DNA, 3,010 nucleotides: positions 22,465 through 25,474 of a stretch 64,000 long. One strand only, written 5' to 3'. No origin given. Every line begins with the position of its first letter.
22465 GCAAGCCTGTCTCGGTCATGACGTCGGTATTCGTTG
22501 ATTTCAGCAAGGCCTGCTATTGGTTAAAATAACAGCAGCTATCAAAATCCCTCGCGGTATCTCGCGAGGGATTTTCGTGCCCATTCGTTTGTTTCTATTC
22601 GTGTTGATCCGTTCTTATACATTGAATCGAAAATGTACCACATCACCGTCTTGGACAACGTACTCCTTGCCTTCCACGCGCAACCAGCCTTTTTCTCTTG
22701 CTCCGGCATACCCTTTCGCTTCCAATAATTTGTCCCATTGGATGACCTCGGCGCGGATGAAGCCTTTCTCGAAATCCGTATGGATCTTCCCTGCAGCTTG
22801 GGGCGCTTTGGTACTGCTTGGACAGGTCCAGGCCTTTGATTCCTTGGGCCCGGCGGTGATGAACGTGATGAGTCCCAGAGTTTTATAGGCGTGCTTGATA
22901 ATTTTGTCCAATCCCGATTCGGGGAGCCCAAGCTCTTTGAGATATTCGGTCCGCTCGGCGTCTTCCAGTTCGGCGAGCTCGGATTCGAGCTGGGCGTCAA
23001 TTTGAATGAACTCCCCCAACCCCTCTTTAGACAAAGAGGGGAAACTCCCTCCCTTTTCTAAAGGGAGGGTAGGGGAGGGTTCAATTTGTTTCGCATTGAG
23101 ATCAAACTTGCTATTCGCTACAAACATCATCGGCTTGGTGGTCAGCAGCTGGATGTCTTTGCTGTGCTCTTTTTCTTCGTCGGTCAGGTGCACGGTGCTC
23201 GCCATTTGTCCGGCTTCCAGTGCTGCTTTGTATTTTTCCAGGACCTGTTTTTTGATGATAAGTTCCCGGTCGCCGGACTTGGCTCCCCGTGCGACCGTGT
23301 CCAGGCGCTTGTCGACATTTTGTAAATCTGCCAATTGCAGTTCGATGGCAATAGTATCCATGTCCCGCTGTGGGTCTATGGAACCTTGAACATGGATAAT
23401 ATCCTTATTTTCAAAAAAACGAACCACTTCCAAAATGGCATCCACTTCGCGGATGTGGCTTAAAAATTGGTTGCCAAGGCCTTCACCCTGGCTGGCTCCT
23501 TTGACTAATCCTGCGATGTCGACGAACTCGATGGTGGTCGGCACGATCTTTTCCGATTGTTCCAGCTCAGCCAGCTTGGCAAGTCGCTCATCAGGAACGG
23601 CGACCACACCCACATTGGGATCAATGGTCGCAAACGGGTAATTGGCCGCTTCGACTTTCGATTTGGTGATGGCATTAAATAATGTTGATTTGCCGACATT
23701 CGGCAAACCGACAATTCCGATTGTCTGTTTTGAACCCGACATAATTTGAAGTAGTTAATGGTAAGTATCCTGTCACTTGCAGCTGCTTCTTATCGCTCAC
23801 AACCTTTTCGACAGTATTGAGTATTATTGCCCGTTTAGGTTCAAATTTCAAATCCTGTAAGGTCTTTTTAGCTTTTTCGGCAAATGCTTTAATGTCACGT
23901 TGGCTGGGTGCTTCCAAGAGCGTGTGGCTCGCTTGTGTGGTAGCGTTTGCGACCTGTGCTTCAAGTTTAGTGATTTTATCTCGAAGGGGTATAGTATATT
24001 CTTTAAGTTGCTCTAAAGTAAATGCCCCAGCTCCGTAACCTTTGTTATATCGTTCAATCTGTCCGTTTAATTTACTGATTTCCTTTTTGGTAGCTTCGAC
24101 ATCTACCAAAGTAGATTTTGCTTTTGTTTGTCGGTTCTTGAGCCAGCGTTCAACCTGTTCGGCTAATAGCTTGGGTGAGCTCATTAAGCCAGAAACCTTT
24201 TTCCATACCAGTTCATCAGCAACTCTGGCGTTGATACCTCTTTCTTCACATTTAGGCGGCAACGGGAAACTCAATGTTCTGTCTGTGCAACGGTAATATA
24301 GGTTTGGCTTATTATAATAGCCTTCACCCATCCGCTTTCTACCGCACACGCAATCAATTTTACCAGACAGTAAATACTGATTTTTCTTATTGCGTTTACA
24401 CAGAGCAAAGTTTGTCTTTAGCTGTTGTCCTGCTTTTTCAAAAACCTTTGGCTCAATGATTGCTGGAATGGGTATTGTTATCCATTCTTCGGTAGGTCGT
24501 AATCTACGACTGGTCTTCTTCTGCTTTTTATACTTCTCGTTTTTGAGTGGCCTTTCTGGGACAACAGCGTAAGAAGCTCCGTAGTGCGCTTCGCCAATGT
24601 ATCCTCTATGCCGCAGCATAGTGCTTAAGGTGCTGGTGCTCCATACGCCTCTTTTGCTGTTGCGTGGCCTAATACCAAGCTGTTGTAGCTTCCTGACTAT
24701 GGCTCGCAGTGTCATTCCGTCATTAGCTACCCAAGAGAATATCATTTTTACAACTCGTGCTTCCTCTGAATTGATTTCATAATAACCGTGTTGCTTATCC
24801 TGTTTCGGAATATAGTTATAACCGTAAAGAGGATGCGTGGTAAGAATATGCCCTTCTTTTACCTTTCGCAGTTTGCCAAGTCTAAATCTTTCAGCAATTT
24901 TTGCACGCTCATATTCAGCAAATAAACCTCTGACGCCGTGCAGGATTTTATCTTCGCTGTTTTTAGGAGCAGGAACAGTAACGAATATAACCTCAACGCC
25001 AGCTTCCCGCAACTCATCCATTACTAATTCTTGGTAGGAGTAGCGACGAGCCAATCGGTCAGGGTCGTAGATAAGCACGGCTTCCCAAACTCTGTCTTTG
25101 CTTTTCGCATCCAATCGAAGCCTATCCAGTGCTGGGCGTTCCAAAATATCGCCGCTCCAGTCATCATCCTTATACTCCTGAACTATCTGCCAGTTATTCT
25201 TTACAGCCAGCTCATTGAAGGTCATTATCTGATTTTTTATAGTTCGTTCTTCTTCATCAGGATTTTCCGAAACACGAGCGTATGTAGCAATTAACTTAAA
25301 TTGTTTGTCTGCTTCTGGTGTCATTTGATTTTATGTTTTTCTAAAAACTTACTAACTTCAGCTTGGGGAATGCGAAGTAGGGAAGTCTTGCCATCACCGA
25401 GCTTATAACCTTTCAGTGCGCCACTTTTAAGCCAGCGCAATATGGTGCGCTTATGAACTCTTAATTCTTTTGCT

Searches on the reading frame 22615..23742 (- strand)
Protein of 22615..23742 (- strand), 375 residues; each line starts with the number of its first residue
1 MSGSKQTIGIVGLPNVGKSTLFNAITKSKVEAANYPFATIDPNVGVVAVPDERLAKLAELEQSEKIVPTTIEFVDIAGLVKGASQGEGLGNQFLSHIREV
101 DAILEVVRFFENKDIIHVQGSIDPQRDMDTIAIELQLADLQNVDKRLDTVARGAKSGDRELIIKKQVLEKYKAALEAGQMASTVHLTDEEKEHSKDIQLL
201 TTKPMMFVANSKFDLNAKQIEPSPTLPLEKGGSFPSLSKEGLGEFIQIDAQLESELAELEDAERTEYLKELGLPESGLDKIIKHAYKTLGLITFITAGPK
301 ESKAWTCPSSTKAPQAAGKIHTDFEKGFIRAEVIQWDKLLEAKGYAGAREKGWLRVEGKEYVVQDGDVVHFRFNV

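Call 14: find_related_loci(query=window:22615-23670:-, collection=genome_contigs, flank=10000)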
Query window:22615-23670:- (351 aa) in genome_contigs; peptide patterns used: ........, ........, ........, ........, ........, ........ (x = any residue, [..] = any of these).
600 stretches matched a pattern (row limit reached: there are more); 593 encode a relative of the query (tblastn E <= 1e-3); the best 80 are kept; 80 distinct loci.
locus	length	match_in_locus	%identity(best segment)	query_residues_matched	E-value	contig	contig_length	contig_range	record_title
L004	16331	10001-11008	77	1-351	2e-179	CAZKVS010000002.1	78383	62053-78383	MAG TPA_asm: uncultured Candidatus Saccharibacteria bacterium isolate SRP286056_co2_73 genome assembly, contig: NODE_315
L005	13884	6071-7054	62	1-350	2e-140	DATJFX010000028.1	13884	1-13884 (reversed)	MAG TPA_asm: Candidatus Methylomirabilota bacterium isolate SMAG_U15471 k141_9582508, whole genome shotgun sequence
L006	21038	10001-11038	54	1-351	4e-122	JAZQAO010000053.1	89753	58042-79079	MAG: Clostridia bacterium isolate T1900044642_TS20190108.MAGScoT_cleanbin_000087 SGB_1290_k141_1794644, whole genome sho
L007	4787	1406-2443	54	1-351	6e-123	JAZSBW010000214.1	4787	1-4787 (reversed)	MAG: Clostridia bacterium isolate T1900044924_TS20190390.MAGScoT_cleanbin_000009 SGB_3368_k141_2250039, whole genome sho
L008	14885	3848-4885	57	1-351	9e-122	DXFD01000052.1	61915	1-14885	MAG TPA_asm: Candidatus Borkfalkia faecigallinarum isolate 26628 CHK58__C383916_L61915_SAMEA104467247, whole genome shot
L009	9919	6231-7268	54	1-351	6e-121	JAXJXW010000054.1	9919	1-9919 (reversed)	MAG: Clostridia bacterium isolate DOME_MAG_7345 7345_C0434_k141_141132, whole genome shotgun sequence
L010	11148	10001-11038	53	1-351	3e-121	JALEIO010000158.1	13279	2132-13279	MAG: Oscillospiraceae bacterium isolate SUG37 k141_1838774, whole genome shotgun sequence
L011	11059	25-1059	54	1-351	1e-120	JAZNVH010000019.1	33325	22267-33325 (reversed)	MAG: Candidatus Aphodoplasma sp. isolate T1900044791_TS20190257.MAGScoT_cleanbin_000003 SGB_2648_k141_737354, whole geno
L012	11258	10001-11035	52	1-351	1e-119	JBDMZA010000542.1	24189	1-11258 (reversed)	MAG: Clostridiales bacterium isolate NRS2.bin.1 k97_463714, whole genome shotgun sequence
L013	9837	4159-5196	56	1-351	8e-119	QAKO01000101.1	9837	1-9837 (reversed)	MAG: Bacillota bacterium isolate CIM:MAG 1237 contig_163927, whole genome shotgun sequence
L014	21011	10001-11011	54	1-350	1e-118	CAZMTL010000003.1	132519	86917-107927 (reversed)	MAG TPA_asm: uncultured Gammaproteobacteria bacterium isolate SRP329715_co2_384 genome assembly, contig: NODE_247_length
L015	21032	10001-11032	52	1-351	5e-118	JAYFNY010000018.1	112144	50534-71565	MAG: Eubacteriales bacterium isolate 5C_59 c_5C_000000006567, whole genome shotgun sequence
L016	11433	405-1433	52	1-351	2e-117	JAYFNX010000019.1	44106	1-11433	MAG: Candidatus Pelethousia sp. isolate 5C_52 c_5C_000000123353, whole genome shotgun sequence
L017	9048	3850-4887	52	1-351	2e-117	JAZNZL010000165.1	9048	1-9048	MAG: Clostridia bacterium isolate T1900044767_TS20190233.MAGScoT_cleanbin_000087 SGB_2428_k141_2278482, whole genome sho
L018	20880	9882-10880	55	1-349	7e-117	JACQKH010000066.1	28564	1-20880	MAG: Candidatus Kerfeldbacteria bacterium isolate NC_groundwater_1172_Ag_S-0.1um_55_34 S_p1_S3_coassembly_k141_2058811,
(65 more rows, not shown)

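Call 91: search_protein_families(library=pfam, proteins=[window:22615-23742:-], max_evalue=0.01)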
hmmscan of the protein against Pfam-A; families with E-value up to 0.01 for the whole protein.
window:22615-23742:- (375 aa): 3 families
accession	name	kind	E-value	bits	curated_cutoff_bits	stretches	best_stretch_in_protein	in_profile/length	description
PF06071.19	YchF-GTPase_C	-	1.9e-36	124.4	27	1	291-374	1-84/84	Protein of unknown function (DUF933)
PF01926.29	MMR_HSR1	-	2.1e-24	86.2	21.9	1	7-119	1-86/113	50S ribosome-binding GTPase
PF02421.24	FeoB_N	-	1.9e-09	37.7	27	1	7-52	2-47/156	Ferrous iron transport protein B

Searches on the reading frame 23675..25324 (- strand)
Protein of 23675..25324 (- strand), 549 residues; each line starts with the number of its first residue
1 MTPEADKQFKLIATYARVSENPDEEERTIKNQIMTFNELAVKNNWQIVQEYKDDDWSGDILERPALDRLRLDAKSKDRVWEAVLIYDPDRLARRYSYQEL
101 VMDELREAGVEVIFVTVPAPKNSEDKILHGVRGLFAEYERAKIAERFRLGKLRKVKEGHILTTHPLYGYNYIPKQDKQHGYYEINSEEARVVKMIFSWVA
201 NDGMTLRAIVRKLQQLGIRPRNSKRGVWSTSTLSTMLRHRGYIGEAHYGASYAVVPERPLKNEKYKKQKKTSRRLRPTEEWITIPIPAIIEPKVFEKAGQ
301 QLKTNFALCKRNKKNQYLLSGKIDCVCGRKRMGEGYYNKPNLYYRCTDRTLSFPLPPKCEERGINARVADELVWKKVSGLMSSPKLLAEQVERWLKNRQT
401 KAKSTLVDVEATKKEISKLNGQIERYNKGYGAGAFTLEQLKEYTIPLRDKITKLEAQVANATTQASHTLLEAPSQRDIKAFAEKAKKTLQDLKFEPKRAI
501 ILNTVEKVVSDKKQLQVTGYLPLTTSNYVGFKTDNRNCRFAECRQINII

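Call 3: search_protein_families(library=pfam, proteins=[window:23675-25324:-], max_evalue=0.01)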
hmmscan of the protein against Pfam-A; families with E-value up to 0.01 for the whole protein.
window:23675-25324:- (549 aa): 5 families
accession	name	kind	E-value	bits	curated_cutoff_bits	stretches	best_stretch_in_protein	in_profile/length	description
PF00239.26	Resolvase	-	3.4e-27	95.8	23.3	1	13-159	2-144/145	Resolvase, N terminal domain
PF07508.19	Recombinase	-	1.1e-18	67.8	21.1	1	187-305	2-102/102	Recombinase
PF13408.12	Zn_ribbon_recom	-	5.8e-05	23.8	25.3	1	318-377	1-57/58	Recombinase zinc beta ribbon domain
PF17045.10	CEP63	-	0.0016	18.7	33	1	375-464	147-237/263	Centrosomal protein of 63 kDa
PF16331.10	TolA_bind_tri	-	0.0061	17.1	30.1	0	389-427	7-45/76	TolA binding protein trimerisation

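Call 4: search_protein_families(library=ncbifam, proteins=[window:23675-25324:-], max_evalue=0.01)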
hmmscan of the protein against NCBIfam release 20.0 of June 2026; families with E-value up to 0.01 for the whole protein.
window:23675-25324:- (549 aa): 6 families
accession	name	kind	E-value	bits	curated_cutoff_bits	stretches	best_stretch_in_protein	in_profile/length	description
NF047343.1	SCCmet_CcrB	equivalog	2.7e-28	99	900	1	9-469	6-445/542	cassette chromosome recombinase CcrB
NF047347.1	SCCmet_CcrC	equivalog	1.5e-21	76.5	900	1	11-466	4-457/558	cassette chromosome recombinase CcrC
NF041201.1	recomb_XisF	equivalog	1.2e-15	57.4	375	1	14-512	3-464/465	fdxN element excision recombinase XisF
NF047344.1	SCCmet_CcrA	equivalog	4.9e-12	45.7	700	1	26-213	15-194/442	cassette chromosome recombinase CcrA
NF049883.1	resolv_YneB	equivalog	1.7e-06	27.7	175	1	14-159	4-147/211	YneB family resolvase-like protein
NF045487.1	ASRP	equivalog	0.0055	15.4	300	1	389-510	397-506/593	archaea-specific SMC-related protein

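Call 50: search_protein_families(library=phrogs, proteins=[window:23675-25324:-], max_evalue=0.01)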
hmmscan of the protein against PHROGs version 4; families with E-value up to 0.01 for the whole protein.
window:23675-25324:- (549 aa): 2 families
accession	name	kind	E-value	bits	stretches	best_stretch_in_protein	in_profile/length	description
phrog_95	-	integration and excision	2.2e-85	288.6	1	7-514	85-559/651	integrase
phrog_125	-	DNA, RNA and nucleotide metabolism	1.1e-24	88.3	1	5-268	15-229/254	DNA invertase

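Call 52: find_related_loci(query=window:23675-25324:-, collection=metagenome_contigs, flank=10000)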
Query window:23675-25324:- (549 aa) in metagenome_contigs; peptide patterns used: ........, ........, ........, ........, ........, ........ (x = any residue, [..] = any of these).
245 stretches matched a pattern; 16 encode a relative of the query (tblastn E <= 1e-3); 16 distinct loci.
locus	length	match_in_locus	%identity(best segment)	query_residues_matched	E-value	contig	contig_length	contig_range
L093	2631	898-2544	97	1-549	0e+0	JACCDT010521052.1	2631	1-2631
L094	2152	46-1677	78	1-546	0e+0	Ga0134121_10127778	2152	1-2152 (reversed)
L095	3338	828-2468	76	1-549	0e+0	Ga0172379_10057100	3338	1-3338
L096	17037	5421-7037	74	6-547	0e+0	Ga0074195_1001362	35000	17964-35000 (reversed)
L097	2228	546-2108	76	1-523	0e+0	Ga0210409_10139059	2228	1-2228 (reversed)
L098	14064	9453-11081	71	1-549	0e+0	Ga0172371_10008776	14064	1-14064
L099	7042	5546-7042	77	1-499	0e+0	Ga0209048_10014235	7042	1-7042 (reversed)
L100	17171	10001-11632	72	6-549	0e+0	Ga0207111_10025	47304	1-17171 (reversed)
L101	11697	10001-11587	61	9-541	0e+0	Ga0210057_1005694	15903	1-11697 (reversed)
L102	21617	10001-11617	52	9-549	0e+0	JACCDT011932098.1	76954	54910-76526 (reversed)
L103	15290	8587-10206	54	1-537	0e+0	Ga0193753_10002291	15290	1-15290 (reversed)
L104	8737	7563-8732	68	10-401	8e-174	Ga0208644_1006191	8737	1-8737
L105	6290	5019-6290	60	4-430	1e-172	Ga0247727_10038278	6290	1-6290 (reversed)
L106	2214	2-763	75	283-536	1e-136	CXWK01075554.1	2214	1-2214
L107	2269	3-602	95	350-549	4e-128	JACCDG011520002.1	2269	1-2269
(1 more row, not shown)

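Call 53: find_related_loci(query=window:23675-25324:-, collection=viral_contigs, flank=10000)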
Query window:23675-25324:- (549 aa) in viral_contigs; peptide patterns used: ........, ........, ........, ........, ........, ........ (x = any residue, [..] = any of these).
25 stretches matched a pattern, but none encodes a relative of the query by tblastn (E <= 1e-3).

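Call 94: search_protein_families(library=pfam, proteins=[L100:42-1082:+, L100:1084-3789:-, L100:3857-4606:-, L100:4609-5541:-, L100:5546-6082:-, L100:6060-7091:-, L100:7033-7722:-, L100:7816-8952:+, L100:8965-9378:+], max_evalue=0.001)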
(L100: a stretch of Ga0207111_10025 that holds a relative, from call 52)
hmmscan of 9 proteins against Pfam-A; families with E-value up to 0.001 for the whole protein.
L100:42-1082:+ (346 aa): 1 family
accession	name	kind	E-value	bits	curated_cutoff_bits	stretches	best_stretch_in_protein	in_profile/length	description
PF07282.18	Cas12f1-like_TNB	-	0.00059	20.4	26.3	0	131-172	29-55/60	Cas12f1-like, TNB domain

L100:1084-3789:- (901 aa): 4 families
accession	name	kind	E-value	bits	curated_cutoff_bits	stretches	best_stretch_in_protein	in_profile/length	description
PF01555.25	N6_N4_Mtase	-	3e-18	67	26.7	1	352-618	1-217/221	DNA methylase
PF01170.24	UPF0020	-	4.9e-10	39.9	22.3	1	562-608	7-54/197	RMKL-like, methyltransferase domain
PF13847.12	Methyltransf_31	-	9.8e-06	25.8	27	0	581-637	2-61/145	Methyltransferase domain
PF02086.21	MethyltransfD12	-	2.3e-05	24.7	22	0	568-653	5-88/253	D12 class N6 adenine-specific DNA methyltransferase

L100:3857-4606:- (249 aa): 1 family
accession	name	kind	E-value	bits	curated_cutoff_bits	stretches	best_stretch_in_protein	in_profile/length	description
PF20247.3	DUF6602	-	4.9e-30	104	27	1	33-137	2-104/104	Domain of unknown function (DUF6602)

L100:4609-5541:- (310 aa): 4 families
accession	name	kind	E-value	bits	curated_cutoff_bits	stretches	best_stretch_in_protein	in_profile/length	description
PF00004.35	AAA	-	3.2e-16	60.4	21.2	1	76-223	1-130/131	ATPase family associated with various cellular activities (AAA)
PF05729.18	NACHT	-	2e-05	25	26.7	1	75-209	2-134/167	NACHT domain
PF13401.12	AAA_22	-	0.00025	21.8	27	1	73-165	5-97/130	AAA domain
PF13604.12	AAA_30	-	0.00037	20.7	27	1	75-162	20-100/191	AAA domain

L100:5546-6082:- (178 aa): 1 family
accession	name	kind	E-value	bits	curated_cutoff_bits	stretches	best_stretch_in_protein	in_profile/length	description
PF18138.6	bacHORMA_1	-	1.5e-50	171.8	35.6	1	13-174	2-166/169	Bacterial HORMA domain family 1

L100:6060-7091:- (343 aa): 2 families
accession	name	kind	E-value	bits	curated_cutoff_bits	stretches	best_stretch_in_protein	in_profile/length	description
PF18144.7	SMODS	-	1.4e-07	32.4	26.5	1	34-161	8-135/164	Second Messenger Oligonucleotide or Dinucleotide Synthetase domain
PF01909.29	NTP_transf_2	-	6.2e-05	23.7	21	1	62-104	4-43/93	Nucleotidyltransferase domain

L100:7033-7722:- (229 aa): 2 families
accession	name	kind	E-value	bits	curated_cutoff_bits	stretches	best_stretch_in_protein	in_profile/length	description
PF00717.28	Peptidase_S24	-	1.2e-27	96.3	23.3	1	102-218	1-116/116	Peptidase S24-like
PF01726.22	LexA_DNA_bind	-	9.7e-08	32.1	23.7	1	22-80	3-61/65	LexA DNA binding domain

L100:7816-8952:+ (378 aa): 3 families
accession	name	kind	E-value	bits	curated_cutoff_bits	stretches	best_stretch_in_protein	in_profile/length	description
PF09136.16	Glucodextran_B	-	1.1e-12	48.1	27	1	166-244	1-80/83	Glucodextranase, domain B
PF17957.7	Big_7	-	0.00015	22.7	24.1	1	166-227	1-69/70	Bacterial Ig domain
PF13248.11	Zn_ribbon_3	-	0.00027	20.7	27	1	53-73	2-22/26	zinc-ribbon domain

L100:8965-9378:+ (137 aa): 0 families
